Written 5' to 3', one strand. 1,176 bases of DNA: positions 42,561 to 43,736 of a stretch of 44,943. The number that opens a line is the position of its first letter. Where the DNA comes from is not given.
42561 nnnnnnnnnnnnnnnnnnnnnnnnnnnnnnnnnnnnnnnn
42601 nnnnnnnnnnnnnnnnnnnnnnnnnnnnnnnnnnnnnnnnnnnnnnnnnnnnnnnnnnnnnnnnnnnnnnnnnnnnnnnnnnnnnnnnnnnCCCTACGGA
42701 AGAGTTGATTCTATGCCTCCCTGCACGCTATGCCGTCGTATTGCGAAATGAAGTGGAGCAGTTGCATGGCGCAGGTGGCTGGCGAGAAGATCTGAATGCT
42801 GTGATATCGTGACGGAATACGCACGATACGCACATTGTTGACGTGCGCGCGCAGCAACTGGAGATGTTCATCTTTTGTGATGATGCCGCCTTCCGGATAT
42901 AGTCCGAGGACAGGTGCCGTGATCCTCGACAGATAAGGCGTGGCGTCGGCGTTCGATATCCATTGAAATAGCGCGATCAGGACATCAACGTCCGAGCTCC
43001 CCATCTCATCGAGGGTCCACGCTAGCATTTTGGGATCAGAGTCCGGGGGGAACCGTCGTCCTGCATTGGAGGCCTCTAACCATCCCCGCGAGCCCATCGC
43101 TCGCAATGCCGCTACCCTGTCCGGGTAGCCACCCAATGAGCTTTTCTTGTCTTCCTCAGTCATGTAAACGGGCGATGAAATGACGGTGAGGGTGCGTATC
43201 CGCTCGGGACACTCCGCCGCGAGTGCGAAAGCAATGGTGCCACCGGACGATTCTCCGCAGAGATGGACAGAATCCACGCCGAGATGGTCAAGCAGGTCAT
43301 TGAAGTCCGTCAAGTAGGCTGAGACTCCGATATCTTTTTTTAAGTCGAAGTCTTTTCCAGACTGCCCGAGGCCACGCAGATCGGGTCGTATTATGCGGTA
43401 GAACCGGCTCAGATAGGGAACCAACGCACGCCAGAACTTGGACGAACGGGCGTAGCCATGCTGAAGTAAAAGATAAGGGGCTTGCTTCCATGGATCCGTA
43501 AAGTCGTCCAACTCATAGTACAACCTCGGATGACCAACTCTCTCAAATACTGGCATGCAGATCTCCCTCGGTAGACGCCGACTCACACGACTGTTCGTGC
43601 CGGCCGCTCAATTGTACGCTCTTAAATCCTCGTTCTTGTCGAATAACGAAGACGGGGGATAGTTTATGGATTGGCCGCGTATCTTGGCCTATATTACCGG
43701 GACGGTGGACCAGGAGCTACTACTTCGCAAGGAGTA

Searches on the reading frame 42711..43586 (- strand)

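Call 10: search_protein_families(library=pfam, proteins=[window:42711-43586:-], max_evalue=0.001)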
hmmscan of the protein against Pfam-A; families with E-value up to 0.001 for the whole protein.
window:42711-43586:- (291 aa): 4 families
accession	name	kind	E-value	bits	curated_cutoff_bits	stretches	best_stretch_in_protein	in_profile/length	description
PF00561.26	Abhydrolase_1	-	2.4e-25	90.1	25.8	1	38-160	2-126/245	alpha/beta hydrolase fold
PF12697.13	Abhydrolase_6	-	1e-13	52.9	26.3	1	40-265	3-207/217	Alpha/beta hydrolase family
PF12146.15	Hydrolase_4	-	5.1e-10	39.5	27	1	39-146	7-116/239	Serine aminopeptidase, S33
PF07224.18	Chlorophyllase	-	0.00018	20.9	26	1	37-125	43-136/301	Chlorophyllase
